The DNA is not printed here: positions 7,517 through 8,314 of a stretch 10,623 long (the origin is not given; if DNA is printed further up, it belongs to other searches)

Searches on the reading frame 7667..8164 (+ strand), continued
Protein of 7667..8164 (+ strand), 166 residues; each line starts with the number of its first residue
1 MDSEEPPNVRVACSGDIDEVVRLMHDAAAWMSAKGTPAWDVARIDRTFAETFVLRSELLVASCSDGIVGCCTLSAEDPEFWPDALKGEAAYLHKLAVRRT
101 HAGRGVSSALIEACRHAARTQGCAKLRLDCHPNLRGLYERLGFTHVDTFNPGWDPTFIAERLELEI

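Call 17: find_encoding_contigs(protein=P0112, flank=8000, max_places=3)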
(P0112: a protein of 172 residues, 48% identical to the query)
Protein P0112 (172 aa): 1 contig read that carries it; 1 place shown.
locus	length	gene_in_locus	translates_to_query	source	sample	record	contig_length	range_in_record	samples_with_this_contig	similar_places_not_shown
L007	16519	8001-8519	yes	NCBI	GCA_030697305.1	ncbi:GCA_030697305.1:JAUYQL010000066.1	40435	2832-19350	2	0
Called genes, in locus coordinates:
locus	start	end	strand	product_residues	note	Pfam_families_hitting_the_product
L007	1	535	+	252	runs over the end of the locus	PF03740:PdxJ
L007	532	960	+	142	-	PF01648:ACPS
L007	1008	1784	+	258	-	PF10502:Peptidase_S26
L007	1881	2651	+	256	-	PF10502:Peptidase_S26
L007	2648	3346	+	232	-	PF14622:Ribonucleas_3_3, PF00636:Ribonuclease_3, PF14709:DND1_DSRM (weak), PF00035:dsrm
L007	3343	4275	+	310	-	PF00009:GTP_EFTU (faint), PF00350:Dynamin_N (faint), PF01926:MMR_HSR1, PF02421:FeoB_N (weak), PF03193:RsgA_GTPase (faint), PF10662:PduV-EutP (faint), PF07650:KH_2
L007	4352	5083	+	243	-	PF11967:RecO_N, PF02565:RecO_C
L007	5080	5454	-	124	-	-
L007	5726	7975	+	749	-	PF00521:DNA_topoisoIV, PF03989:DNA_gyraseA_C (weak)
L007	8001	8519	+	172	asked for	PF00583:Acetyltransf_1, PF13673:Acetyltransf_10, PF13508:Acetyltransf_7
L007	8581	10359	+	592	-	PF01336:tRNA_anti-codon, PF00152:tRNA-synt_2, PF02938:GAD (weak)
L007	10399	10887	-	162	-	-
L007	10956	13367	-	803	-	PF12637:TSCPD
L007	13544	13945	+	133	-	PF05071:NDUFA12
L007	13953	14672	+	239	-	PF09923:DUF2155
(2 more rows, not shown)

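Call 22: search_protein_representatives(protein=window:7667-8164:+)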
Query: 166 residues. Proteins with E-value up to 0.001 (for the whole library): 2579; up to 1e-10: 634; up to 1e-30: 42. The best 150 are listed.
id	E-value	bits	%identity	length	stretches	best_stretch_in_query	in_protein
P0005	1.8e-105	366.5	100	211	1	1-158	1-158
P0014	3.2e-89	313.6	97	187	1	1-142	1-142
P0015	2.4e-86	304.3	99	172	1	31-164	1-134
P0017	4.9e-85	300.1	99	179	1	1-134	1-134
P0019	2.0e-84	298.0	99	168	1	1-134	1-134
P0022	5.9e-82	290.0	99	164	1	1-131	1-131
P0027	3.1e-81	287.7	99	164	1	1-130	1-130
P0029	1.7e-80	285.3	99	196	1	1-130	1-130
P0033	5.3e-75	267.4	98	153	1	48-166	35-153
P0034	1.4e-74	266.0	98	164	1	1-122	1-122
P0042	1.0e-68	247.0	100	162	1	59-166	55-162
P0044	2.6e-68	245.6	97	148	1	1-114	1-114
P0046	1.4e-67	243.2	99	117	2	1-85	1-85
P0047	4.1e-67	241.7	96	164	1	59-166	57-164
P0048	7.3e-67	240.9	99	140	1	1-110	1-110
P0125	8.3e-34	133.3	44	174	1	8-163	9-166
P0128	1.7e-31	125.8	44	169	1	9-151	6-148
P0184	1.6e-20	90.1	67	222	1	1-75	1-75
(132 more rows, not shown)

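Call 25: search_solved_structures(query=A1, max_evalue=0.001, show_alignments=3)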
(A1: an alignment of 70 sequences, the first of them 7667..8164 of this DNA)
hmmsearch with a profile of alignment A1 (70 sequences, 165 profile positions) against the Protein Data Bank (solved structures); distinct sequences matched with E-value up to 0.001: 53.
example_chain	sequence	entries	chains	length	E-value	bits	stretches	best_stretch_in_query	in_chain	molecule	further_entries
2oh1_A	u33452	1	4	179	3.4e-27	98.1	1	5-149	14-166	Acetyltransferase, GNAT family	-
3h4q_A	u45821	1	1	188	4.8e-14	55.4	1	7-151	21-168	putative acetyltransferase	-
1z4e_A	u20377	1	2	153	1e-11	47.8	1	98-146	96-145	transcriptional regulator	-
2fia_A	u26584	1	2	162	1.7e-09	40.6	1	5-152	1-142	acetyltransferase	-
1u6m_A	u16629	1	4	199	5.6e-08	35.7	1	87-163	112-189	acetyltransferase, GNAT family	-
2g3a_A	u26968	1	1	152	2.1e-07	33.8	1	88-147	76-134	acetyltransferase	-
7q3a_A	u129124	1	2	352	3.1e-07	33.2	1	57-148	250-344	Putative acetyltransferase, GNAT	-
6wqb_A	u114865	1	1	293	3.3e-07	33.2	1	93-146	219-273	N-terminal acetyltransferase, GNAT family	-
6wqc_A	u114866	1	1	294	3.3e-07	33.1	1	93-146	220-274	N-terminal acetyltransferase, GNAT family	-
4e0a_A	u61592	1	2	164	7.7e-07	32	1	5-148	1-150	BH1408 protein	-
2pdo_A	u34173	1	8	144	7.8e-07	31.9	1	4-153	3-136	Acetyltransferase ypeA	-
2bei_A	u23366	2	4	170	1.2e-06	31.3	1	84-149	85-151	Diamine acetyltransferase 2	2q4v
2pc1_A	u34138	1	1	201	1.3e-06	31.2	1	5-156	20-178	Acetyltransferase, GNAT family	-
6yga_A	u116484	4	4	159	1.9e-06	30.6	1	80-148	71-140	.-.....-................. 30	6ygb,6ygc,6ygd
4f6a_A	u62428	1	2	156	2e-06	30.6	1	5-146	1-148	BH1408 protein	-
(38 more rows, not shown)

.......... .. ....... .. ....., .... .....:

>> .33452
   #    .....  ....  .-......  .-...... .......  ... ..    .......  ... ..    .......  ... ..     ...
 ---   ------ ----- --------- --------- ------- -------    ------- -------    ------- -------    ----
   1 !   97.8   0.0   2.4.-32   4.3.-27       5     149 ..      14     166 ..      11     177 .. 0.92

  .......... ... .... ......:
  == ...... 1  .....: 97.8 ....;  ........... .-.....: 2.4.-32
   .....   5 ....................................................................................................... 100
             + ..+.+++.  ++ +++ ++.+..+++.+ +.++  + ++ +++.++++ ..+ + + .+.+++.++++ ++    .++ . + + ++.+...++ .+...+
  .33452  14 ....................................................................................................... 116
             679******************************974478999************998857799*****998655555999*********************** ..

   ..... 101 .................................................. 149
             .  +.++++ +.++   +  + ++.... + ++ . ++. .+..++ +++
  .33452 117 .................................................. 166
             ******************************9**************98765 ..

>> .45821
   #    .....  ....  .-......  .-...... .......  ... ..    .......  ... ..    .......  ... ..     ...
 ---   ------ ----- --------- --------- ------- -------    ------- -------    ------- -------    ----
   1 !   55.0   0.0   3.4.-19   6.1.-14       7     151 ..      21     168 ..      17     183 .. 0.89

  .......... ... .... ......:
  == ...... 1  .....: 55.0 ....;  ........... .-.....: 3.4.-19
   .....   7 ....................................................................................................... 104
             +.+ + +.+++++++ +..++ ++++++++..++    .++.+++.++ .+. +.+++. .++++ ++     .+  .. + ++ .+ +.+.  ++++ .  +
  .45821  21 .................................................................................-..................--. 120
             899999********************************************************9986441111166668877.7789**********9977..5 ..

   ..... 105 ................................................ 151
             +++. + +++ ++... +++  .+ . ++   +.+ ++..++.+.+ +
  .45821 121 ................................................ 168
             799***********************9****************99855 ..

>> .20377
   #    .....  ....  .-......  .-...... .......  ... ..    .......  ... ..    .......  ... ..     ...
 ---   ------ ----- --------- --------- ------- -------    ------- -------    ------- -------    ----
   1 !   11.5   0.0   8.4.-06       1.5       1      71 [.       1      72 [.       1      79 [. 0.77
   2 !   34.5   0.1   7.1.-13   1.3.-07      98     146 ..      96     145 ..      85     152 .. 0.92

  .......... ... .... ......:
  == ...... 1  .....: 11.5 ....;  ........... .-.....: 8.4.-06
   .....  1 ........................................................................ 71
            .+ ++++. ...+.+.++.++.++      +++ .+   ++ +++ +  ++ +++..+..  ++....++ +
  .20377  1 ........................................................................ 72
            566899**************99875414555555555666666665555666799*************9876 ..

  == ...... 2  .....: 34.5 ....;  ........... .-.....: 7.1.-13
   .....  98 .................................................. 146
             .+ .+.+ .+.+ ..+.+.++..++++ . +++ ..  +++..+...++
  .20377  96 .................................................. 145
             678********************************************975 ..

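Call 27: predict_structure(alignment_id=A1)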
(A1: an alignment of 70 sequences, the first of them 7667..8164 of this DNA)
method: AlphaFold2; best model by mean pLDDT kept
length: 166 residues; sequences in the alignment: 70
mean_pLDDT: 96.2   pTM: 0.90
mean pLDDT of the five models: 96.2, 96.2, 96.1, 95.9, 95.9
residues with pLDDT >= 90: 155; 70-90: 9; 50-70: 2; < 50: 0
segments of 3 or more residues with pLDDT < 50: none
pLDDT, mean of each block of 10 residues (from residue 1): 85 99 98 93 97 98 97 98 97 98 97 98 98 97 98 90 98
secondary structure, 60 per line:
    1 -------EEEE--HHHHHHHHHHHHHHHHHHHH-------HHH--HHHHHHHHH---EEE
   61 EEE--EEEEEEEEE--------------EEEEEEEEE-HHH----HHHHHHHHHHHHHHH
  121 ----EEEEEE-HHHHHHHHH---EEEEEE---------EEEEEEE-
elements in order: E8-11 H14-33 H46-54 E58-63 E66-74 E89-97 H106-120 E125-130 H132-140 E144-149 E159-165

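Call 30: fold_search(model_id=the predicted structure, library=pdb)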
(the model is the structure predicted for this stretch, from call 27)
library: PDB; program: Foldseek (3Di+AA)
matches with E <= 10: 1306; with E <= 0.001: 835
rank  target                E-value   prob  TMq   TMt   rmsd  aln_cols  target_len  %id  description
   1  2oh1_B                3.1e-10  1.00  0.78  0.75   2.8       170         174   24  Crystal structure of acetyltransferase GNAT family (YP_013287.1) from Listeria monocytogenes 4b F2365 at 1.46 A resolu (released 2007-02-13)
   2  2oh1_A                5.0e-10  1.00  0.79  0.75   2.9       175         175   23  Crystal structure of acetyltransferase GNAT family (YP_013287.1) from Listeria monocytogenes 4b F2365 at 1.46 A resolu (released 2007-02-13)
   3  8zt3_A                5.4e-10  1.00  0.71  0.72   3.7       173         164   20  N-acetyltransferase SbzI in the biosynthesis of altemicidin (released 2025-02-05)
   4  2oh1_C                7.8e-10  1.00  0.77  0.74   2.9       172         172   24  Crystal structure of acetyltransferase GNAT family (YP_013287.1) from Listeria monocytogenes 4b F2365 at 1.46 A resolu (released 2007-02-13)
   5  1yvo_B                8.3e-10  1.00  0.71  0.69   4.3       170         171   22  hypothetical acetyltransferase from P.aeruginosa PA01 (released 2005-03-29)
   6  2j8m_A                8.8e-10  1.00  0.71  0.69   4.1       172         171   21  Structure of P. aeruginosa acetyltransferase PA4866 (released 2007-02-06)
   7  8zt3_D                1.5e-09  1.00  0.72  0.69   3.9       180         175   19  N-acetyltransferase SbzI in the biosynthesis of altemicidin (released 2025-02-05)
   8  8zt3_B                1.7e-09  1.00  0.73  0.73   3.4       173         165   20  N-acetyltransferase SbzI in the biosynthesis of altemicidin (released 2025-02-05)
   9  2ge3_A                2.0e-09  1.00  0.70  0.71   4.2       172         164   17  Crystal structure of Probable acetyltransferase from Agrobacterium tumefaciens (released 2006-04-18)
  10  5yo2_A                2.2e-09  1.00  0.72  0.71   3.9       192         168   16  The crystal structure of Rv2747 from Mycobacterium tuberculosis in complex with Acetyl CoA and L-Arginine (released 2018-11-07)
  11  8zt4_A                2.2e-09  1.00  0.71  0.48   3.5       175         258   19  Complex structure of N-acetyltransferase SbzI and carrier protein SbzG in the biosynthesis of altemicidin (released 2025-02-05)
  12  5wph_D                2.5e-09  1.00  0.70  0.66   4.2       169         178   18  Crystal structure of ArsN, N-acetyltransferase with substrate AST from Pseudomonas putida KT2440 (released 2018-10-10)
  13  2ge3_B                2.9e-09  1.00  0.71  0.73   3.9       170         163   15  Crystal structure of Probable acetyltransferase from Agrobacterium tumefaciens (released 2006-04-18)
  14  1yvo_A                3.1e-09  1.00  0.71  0.70   3.9       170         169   20  hypothetical acetyltransferase from P.aeruginosa PA01 (released 2005-03-29)
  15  5jtf_B                3.5e-09  1.00  0.68  0.65   4.6       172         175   19  Crystal structure of ArsN N-acetyltransferase from Pseudomonas putida KT2440 (released 2017-05-17)
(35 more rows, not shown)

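Call 34: find_encoding_contigs(protein=P0110, flank=6000, max_places=2)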
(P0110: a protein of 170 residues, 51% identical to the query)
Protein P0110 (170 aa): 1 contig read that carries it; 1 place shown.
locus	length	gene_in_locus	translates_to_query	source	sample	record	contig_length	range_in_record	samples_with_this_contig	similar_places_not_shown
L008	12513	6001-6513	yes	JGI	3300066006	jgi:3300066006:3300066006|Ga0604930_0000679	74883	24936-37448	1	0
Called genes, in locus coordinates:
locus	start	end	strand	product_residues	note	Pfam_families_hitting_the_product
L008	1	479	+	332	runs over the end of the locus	PF01073:3Beta_HSD, PF01370:Epimerase, PF02719:Polysacc_synt_2, PF04321:RmlD_sub_bind, PF16363:GDP_Man_Dehyd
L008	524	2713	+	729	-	PF00483:NTP_transferase, PF22640:ManC_GMP_beta-helix (weak), PF07221:GlcNAc_2-epim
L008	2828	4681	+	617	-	PF17297:PEPCK_N, PF00821:PEPCK_GTP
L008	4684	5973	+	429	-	PF03446:NAD_binding_2 (faint), PF03721:UDPG_MGDP_dh_N, PF00984:UDPG_MGDP_dh, PF03720:UDPG_MGDP_dh_C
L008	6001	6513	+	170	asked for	PF00583:Acetyltransf_1, PF13673:Acetyltransf_10, PF13508:Acetyltransf_7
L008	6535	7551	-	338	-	PF00106:adh_short (faint), PF01073:3Beta_HSD, PF01370:Epimerase, PF02719:Polysacc_synt_2, PF04321:RmlD_sub_bind, PF07993:NAD_binding_4 (faint), PF16363:GDP_Man_Dehyd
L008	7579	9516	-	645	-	PF01073:3Beta_HSD, PF01370:Epimerase, PF02719:Polysacc_synt_2, PF04321:RmlD_sub_bind, PF16363:GDP_Man_Dehyd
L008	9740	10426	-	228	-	PF09694:Gcw_chp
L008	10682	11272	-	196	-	PF13302:Acetyltransf_3, PF00583:Acetyltransf_1 (weak)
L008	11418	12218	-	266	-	PF00106:adh_short, PF08659:KR, PF13561:adh_short_C2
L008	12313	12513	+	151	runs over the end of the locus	PF14489:QueF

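Call 35: find_encoding_contigs(protein=P0125, flank=6000, max_places=2)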
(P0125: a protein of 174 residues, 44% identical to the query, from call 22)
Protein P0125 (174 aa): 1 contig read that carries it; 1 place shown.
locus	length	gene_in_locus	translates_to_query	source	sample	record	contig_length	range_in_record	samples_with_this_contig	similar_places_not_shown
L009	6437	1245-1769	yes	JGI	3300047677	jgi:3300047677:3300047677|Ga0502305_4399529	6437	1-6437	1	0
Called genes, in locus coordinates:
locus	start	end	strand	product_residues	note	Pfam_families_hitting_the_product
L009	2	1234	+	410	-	?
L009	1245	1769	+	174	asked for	PF00583:Acetyltransf_1, PF13508:Acetyltransf_7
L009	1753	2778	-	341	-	PF03009:GDPD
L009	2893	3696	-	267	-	PF00459:Inositol_P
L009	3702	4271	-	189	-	PF08207:EFP_N, PF01132:EFP, PF09285:Elong-fact-P_C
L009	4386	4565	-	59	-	-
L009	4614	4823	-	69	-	-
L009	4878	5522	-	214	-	PF02581:TMP-TENI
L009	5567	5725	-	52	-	-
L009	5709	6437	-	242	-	PF02322:Cyt_bd_oxida_II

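Call 36: find_encoding_contigs(protein=P0128, flank=6000, max_places=2)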
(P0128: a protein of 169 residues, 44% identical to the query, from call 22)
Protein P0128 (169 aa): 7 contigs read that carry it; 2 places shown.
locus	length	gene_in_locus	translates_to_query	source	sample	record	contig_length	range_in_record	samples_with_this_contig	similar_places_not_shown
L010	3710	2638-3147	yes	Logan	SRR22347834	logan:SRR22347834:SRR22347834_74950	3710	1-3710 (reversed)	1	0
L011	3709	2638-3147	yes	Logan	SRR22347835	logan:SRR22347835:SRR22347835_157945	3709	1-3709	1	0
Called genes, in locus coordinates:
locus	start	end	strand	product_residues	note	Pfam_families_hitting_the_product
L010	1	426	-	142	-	?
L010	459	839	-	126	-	-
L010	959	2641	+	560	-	PF01921:tRNA-synt_1f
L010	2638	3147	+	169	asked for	PF00583:Acetyltransf_1, PF13673:Acetyltransf_10 (weak), PF13508:Acetyltransf_7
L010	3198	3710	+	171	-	?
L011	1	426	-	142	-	?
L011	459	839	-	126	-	-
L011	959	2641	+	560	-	PF01921:tRNA-synt_1f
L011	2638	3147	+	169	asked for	PF00583:Acetyltransf_1, PF13673:Acetyltransf_10 (weak), PF13508:Acetyltransf_7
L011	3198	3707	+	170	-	?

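Call 37: find_encoding_contigs(protein=P0063, flank=6000, max_places=2)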
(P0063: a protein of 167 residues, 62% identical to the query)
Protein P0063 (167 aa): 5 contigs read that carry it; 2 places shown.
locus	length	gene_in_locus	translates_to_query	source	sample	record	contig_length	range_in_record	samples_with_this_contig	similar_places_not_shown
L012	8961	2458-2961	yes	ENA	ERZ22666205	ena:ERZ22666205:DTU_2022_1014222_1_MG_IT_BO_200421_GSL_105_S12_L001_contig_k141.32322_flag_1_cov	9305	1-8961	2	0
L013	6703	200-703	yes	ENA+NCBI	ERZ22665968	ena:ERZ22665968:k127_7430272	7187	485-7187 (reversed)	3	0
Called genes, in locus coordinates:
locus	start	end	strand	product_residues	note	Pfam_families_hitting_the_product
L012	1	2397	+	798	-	?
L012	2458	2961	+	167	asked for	PF00583:Acetyltransf_1, PF13673:Acetyltransf_10 (weak), PF13508:Acetyltransf_7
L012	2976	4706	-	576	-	-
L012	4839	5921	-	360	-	-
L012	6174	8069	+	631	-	PF00196:GerE (faint), PF00561:Abhydrolase_1 (weak)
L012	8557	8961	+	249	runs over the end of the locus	?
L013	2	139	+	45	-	?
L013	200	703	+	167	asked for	PF00583:Acetyltransf_1, PF13673:Acetyltransf_10 (weak), PF13508:Acetyltransf_7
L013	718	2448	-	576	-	-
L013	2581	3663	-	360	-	-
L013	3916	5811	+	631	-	PF00196:GerE (faint), PF00561:Abhydrolase_1 (weak)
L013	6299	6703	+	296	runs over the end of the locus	?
